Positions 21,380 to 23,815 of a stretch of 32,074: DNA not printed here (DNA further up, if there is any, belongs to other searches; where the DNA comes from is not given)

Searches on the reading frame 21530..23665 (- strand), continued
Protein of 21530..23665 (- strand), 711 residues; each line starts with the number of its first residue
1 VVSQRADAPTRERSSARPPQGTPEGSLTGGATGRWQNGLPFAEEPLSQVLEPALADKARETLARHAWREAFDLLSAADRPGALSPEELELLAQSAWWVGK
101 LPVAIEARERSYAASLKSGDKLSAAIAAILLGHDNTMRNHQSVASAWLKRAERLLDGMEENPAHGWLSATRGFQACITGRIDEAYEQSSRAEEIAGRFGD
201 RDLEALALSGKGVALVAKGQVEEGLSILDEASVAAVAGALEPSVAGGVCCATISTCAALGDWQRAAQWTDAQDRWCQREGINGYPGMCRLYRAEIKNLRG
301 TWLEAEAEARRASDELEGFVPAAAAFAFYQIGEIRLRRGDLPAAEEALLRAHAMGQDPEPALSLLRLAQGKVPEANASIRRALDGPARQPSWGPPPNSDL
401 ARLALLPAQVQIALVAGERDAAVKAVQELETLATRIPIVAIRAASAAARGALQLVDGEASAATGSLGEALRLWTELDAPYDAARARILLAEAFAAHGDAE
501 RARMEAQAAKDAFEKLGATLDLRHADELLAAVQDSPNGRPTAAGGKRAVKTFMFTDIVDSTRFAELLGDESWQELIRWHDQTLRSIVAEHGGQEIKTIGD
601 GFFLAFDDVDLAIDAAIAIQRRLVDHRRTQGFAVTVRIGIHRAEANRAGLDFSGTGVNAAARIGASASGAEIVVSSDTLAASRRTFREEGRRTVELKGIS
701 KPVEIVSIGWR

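Call 22: search_solved_structures(query=window:21530-23530:-, max_evalue=0.001, show_alignments=2)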
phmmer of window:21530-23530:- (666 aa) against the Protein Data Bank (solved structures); distinct sequences matched with E-value up to 0.001: 16.
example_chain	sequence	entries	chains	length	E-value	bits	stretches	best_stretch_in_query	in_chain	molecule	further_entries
4wp9_A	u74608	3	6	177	5e-24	88.1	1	500-658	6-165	Ma1120 | Cyclase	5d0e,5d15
4wp8_A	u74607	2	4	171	5e-24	88.1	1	500-657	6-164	Ma1120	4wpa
4wp3_A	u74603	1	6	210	1.1e-23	86.9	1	506-658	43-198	Ma1120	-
5d0g_A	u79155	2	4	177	9.3e-22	80.6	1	500-658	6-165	Cyclase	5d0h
1ybt_A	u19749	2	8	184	3.2e-21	78.8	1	500-654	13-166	hydrolase, alpha/beta hydrolase fold family | lipJ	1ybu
6fht_A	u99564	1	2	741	2.2e-07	33.1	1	480-662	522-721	Bacteriophytochrome,Adenylate cyclase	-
3mr7_A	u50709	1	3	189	2.9e-07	32.7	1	535-633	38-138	Adenylate/guanylate cyclase/hydrolase, alpha/beta fold family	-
2w01_A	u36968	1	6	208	1.2e-06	30.7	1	496-662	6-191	ADENYLATE CYCLASE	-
3r5g_A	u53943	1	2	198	3.7e-05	25.8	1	503-662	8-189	CyaB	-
1fx2_A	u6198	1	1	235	3.7e-05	25.8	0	506-579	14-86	RECEPTOR-TYPE ADENYLATE CYCLASE GRESAG 4.1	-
9f1z_A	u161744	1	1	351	0.00018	23.5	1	500-663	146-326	Family 3 adenylate cyclase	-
5x4t_A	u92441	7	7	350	0.00022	23.2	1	500-663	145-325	Photoactivated adenylyl cyclase | Family 3 adenylate cyclase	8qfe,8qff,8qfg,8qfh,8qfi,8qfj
5x4u_A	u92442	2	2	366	0.00025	23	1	500-663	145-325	Photoactivated adenylyl cyclase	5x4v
4yus_A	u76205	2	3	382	0.00027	22.9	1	500-663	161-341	Family 3 adenylate cyclase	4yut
9f1w_A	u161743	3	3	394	0.0003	22.8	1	500-663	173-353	Family 3 adenylate cyclase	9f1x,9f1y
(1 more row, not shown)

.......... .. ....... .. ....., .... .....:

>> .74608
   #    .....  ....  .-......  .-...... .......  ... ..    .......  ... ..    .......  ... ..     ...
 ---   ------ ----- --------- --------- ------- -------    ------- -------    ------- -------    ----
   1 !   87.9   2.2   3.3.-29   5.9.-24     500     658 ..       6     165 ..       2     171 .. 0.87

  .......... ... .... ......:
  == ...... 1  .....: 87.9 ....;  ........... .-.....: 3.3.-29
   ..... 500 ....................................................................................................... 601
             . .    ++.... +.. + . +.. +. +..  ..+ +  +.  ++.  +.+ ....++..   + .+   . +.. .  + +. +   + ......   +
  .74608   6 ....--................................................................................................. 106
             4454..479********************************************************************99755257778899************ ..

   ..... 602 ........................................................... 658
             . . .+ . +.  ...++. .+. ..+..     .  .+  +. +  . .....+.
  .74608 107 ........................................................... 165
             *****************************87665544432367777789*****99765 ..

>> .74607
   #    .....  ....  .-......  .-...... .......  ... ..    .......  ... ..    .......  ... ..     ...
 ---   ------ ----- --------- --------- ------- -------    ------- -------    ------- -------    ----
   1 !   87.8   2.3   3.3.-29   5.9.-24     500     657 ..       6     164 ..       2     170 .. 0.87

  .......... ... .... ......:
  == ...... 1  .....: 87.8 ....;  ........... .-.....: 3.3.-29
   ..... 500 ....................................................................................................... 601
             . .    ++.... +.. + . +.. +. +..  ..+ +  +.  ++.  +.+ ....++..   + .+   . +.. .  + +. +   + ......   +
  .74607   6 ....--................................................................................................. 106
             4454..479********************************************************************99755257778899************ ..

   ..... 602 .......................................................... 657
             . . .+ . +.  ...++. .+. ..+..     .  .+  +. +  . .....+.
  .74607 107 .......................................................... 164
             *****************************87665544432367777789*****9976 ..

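Call 37: predict_structure(alignment_id=A2)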
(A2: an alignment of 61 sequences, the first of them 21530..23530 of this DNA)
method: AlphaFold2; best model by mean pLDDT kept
length: 666 residues; sequences in the alignment: 61
mean_pLDDT: 90.4   pTM: 0.73
mean pLDDT of the five models: 90.4, 89.3, 89.3, 88.1, 87.5
residues with pLDDT >= 90: 451; 70-90: 186; 50-70: 16; < 50: 13
segments of 3 or more residues with pLDDT < 50: 1-3, 491-500
pLDDT, mean of each block of 10 residues (from residue 1): 63 92 94 86 95 93 97 96 97 93 98 98 97 94 98 98 97 92 96 90 92 88 90 74 88 90 90 87 95 92 93 95 95 94 83 90 96 95 95 92 96 94 97 95 95 91 92 89 77 40 86 88 87 90 88 87 95 95 89 93 72 86 94 91 93 85 95
secondary structure, 60 per line:
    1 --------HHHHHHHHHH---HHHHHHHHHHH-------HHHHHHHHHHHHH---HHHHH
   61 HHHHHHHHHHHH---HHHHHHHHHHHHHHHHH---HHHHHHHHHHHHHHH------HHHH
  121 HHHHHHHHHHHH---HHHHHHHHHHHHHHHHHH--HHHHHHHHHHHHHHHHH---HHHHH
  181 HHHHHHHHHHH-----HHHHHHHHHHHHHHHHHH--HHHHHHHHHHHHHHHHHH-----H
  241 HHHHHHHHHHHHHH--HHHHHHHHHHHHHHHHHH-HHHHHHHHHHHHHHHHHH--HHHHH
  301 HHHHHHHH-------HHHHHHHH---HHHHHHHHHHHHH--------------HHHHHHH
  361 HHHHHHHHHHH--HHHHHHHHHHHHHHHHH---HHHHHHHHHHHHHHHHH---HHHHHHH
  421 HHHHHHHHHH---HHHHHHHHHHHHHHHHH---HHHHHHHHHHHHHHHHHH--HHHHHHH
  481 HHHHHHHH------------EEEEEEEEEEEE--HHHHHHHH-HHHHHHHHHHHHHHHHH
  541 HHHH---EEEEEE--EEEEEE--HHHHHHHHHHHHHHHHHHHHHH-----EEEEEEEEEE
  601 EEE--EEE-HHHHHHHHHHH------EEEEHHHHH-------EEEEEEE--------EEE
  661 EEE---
elements in order: H9-18 H22-32 H40-52 H56-72 H76-92 H96-110 H117-132 H136-153 H156-172 H176-191 H197-214 H217-234 H240-254 H257-274 H276-293 H296-308 H316-323 H327-339 H354-371 H374-390 H394-410 H414-430 H434-450 H454-471 H474-488 E501-512 H515-522 H524-544 E548-553 E556-561 H564-585 E591-603 E606-608 H610-620 E627-630 H631-635 E643-649 E658-663

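Call 39: fold_search(model_id=the predicted structure, library=pdb)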
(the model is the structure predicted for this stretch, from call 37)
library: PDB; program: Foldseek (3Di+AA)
matches with E <= 10: 1606; with E <= 0.001: 372
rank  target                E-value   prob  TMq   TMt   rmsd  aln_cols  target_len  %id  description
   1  4wp8_B                3.0e-11  1.00  0.24  0.93   2.2       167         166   38  Crystal structure of Adenylyl cyclase Ma1120 from Mycobacterium Avium in complex with 2'5'-DD-3'-ATP and Manganese ion (released 2015-09-02)
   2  4wpa_A                3.4e-11  1.00  0.23  0.93   1.7       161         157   35  Crystal structure of Adenylyl cyclase Ma1120 from Mycobacterium Avium bound to Pyrophosphate and Calcium (released 2015-09-02)
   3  5d0e_A                3.4e-11  1.00  0.23  0.91   2.3       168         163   39  Crystal Structure of an adenylyl cyclase Ma1120-Cat in complex with GTP and calcium from Mycobacterium avium (released 2016-08-10)
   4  5d0e_B                3.4e-11  1.00  0.23  0.90   2.0       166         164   36  Crystal Structure of an adenylyl cyclase Ma1120-Cat in complex with GTP and calcium from Mycobacterium avium (released 2016-08-10)
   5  4wp8_A                5.9e-11  1.00  0.23  0.91   2.1       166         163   38  Crystal structure of Adenylyl cyclase Ma1120 from Mycobacterium Avium in complex with 2'5'-DD-3'-ATP and Manganese ion (released 2015-09-02)
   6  5d0g_A                5.9e-11  1.00  0.23  0.90   2.1       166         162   34  Crystal structure of triple mutant (KDA to EGY) of adenylyl cyclase Ma1120 from Mycobacterium avium in complex with GT (released 2016-08-10)
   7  4wp9_B                8.7e-11  1.00  0.23  0.93   2.2       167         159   38  Crystal structure of Adenylyl cyclase MA1120 from Mycobacterium Avium bound to 2'5'-DD-3'-ATP, Calcium and Magnesium i (released 2015-09-02)
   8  5d0h_B                9.4e-11  1.00  0.23  0.91   2.0       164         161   35  Crystal Structure of triple mutant (KDA to EGY) of an adenylyl cyclase Ma1120 from Mycobacterium avium in complex with (released 2016-08-10)
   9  5d0h_A                1.3e-10  1.00  0.23  0.92   1.7       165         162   34  Crystal Structure of triple mutant (KDA to EGY) of an adenylyl cyclase Ma1120 from Mycobacterium avium in complex with (released 2016-08-10)
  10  5d0g_B                1.4e-10  1.00  0.23  0.95   1.2       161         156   35  Crystal structure of triple mutant (KDA to EGY) of adenylyl cyclase Ma1120 from Mycobacterium avium in complex with GT (released 2016-08-10)
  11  4wpa_B                1.4e-10  1.00  0.23  0.93   2.2       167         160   37  Crystal structure of Adenylyl cyclase Ma1120 from Mycobacterium Avium bound to Pyrophosphate and Calcium (released 2015-09-02)
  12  4wp9_A                1.7e-10  1.00  0.23  0.88   2.6       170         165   37  Crystal structure of Adenylyl cyclase MA1120 from Mycobacterium Avium bound to 2'5'-DD-3'-ATP, Calcium and Magnesium i (released 2015-09-02)
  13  4wp3_F                2.2e-10  1.00  0.22  0.78   8.9       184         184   36  Crystal Structure of Adenylyl cyclase from Mycobacterium avium Ma1120 wild type (released 2015-09-02)
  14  5d15_A                2.6e-10  1.00  0.23  0.91   2.4       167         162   38  Crystal structure of an adenylyl cyclase Ma1120 from Mycobacterium avium in complex with ATP and calcium ion (released 2016-08-10)
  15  1ybt_A                3.1e-10  1.00  0.22  0.82   2.9       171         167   37  MYCOBACTERIUM TUBERCULOSIS ADENYLYL CYCLASE, RV1900C CHD (released 2005-02-15)
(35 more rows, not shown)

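Call 62: find_encoding_contigs(protein=P0002, flank=4000, max_places=2)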
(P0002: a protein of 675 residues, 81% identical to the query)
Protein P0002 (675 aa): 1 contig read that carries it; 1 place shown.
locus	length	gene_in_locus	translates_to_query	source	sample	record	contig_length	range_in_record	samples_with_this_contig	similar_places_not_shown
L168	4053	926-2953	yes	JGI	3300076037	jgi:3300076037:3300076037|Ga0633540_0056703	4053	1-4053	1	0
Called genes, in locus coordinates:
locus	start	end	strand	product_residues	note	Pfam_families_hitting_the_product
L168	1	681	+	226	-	?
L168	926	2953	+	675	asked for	PF13424:TPR_12 (faint), PF00211:Guanylate_cyc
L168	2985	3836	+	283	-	PF01734:Patatin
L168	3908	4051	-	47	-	?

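Call 63: find_encoding_contigs(protein=P0007, flank=5000, max_places=2)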
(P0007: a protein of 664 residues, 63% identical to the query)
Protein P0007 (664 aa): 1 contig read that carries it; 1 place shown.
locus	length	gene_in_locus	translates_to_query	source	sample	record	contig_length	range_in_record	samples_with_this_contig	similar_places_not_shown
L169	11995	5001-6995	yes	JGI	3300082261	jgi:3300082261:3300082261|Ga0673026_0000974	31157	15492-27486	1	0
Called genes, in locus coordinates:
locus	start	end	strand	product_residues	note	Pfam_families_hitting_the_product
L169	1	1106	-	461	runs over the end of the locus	PF01565:FAD_binding_4, PF08031:BBE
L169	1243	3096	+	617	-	PF03704:BTAD, PF13424:TPR_12 (faint), PF17874:TPR_MalT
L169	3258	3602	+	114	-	PF01022:HTH_5, PF12802:MarR_2, PF12840:HTH_20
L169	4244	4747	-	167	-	-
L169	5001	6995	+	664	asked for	PF13424:TPR_12 (faint), PF00211:Guanylate_cyc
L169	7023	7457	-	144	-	PF01243:PNPOx_N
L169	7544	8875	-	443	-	-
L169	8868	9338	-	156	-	PF04542:Sigma70_r2 (weak), PF08281:Sigma70_r4_2, PF04545:Sigma70_r4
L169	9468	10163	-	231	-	PF00106:adh_short, PF13561:adh_short_C2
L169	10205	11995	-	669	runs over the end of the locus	PF10647:Gmad1 (faint), PF26550:Tricorn_2nd (weak), PF26549:Tricorn_N, PF07676:PD40, PF26549:Tricorn_N, PF07676:PD40, PF05448:AXE1 (weak), PF00326:Peptidase_S9, +3 more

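Call 64: find_encoding_contigs(protein=P0006, flank=5000, max_places=2)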
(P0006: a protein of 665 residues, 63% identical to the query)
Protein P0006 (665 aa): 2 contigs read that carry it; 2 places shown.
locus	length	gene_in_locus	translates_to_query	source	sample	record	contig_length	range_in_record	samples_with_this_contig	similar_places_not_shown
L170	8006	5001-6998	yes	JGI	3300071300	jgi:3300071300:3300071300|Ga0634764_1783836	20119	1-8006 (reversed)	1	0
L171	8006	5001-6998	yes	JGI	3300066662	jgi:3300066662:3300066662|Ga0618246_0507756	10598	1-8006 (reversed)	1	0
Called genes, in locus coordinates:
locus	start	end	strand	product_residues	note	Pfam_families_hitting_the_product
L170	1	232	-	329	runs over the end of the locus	PF00005:ABC_tran, PF13304:AAA_21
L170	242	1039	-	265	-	PF00702:Hydrolase, PF12710:HAD, PF08282:Hydrolase_3 (weak)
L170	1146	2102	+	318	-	PF00296:Bac_luciferase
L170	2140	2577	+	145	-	PF00027:cNMP_binding, PF07883:Cupin_2 (weak)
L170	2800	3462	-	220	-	-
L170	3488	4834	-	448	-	PF00909:Ammonium_transp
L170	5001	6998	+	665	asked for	PF13424:TPR_12 (faint), PF17874:TPR_MalT (weak), PF00211:Guanylate_cyc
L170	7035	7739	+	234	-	-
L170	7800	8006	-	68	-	?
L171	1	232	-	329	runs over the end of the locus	PF00005:ABC_tran, PF13304:AAA_21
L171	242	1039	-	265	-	PF00702:Hydrolase, PF12710:HAD, PF08282:Hydrolase_3 (weak)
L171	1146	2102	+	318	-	PF00296:Bac_luciferase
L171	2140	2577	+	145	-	PF00027:cNMP_binding, PF07883:Cupin_2 (weak)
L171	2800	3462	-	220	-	-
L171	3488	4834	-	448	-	PF00909:Ammonium_transp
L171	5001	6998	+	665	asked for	PF13424:TPR_12 (faint), PF17874:TPR_MalT (weak), PF00211:Guanylate_cyc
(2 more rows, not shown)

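Call 70: search_solved_structures(query=A2, max_evalue=0.1)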
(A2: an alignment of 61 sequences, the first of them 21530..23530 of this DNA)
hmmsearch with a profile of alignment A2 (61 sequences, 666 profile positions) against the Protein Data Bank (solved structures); distinct sequences matched with E-value up to 0.1: 41.
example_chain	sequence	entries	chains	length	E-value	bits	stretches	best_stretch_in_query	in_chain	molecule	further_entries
4wp3_A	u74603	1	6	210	3.3e-38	134.9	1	505-657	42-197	Ma1120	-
4wp9_A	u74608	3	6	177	3.9e-38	134.7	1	507-657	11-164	Ma1120 | Cyclase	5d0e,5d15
4wp8_A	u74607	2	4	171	4.4e-38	134.5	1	507-657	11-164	Ma1120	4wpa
5d0g_A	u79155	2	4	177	6.8e-35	124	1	507-657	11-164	Cyclase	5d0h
1ybt_A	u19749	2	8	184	1.5e-28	103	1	494-654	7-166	hydrolase, alpha/beta hydrolase fold family | lipJ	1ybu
3r5g_A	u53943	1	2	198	1.5e-14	56.7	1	499-663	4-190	CyaB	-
3mr7_A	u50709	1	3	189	2.6e-14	55.9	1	532-660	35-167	Adenylate/guanylate cyclase/hydrolase, alpha/beta fold family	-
1fx2_A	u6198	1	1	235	3e-14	55.8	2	590-661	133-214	RECEPTOR-TYPE ADENYLATE CYCLASE GRESAG 4.1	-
1fx4_A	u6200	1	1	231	6.1e-13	51.4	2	506-575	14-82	RECEPTOR-TYPE ADENYLATE CYCLASE GRESAG 4.3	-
6fht_A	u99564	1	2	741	1.3e-10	43.8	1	496-661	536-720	Bacteriophytochrome,Adenylate cyclase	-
2w01_A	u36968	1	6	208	1.7e-10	43.4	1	506-661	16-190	ADENYLATE CYCLASE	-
9f1z_A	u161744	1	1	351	1.4e-09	40.3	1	494-664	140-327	Family 3 adenylate cyclase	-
5x4t_A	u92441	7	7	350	1.4e-09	40.3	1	494-664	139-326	Photoactivated adenylyl cyclase | Family 3 adenylate cyclase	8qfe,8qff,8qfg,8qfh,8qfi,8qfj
5x4u_A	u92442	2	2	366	1.6e-09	40.1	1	494-664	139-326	Photoactivated adenylyl cyclase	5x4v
4yus_A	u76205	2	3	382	1.8e-09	39.9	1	494-664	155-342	Family 3 adenylate cyclase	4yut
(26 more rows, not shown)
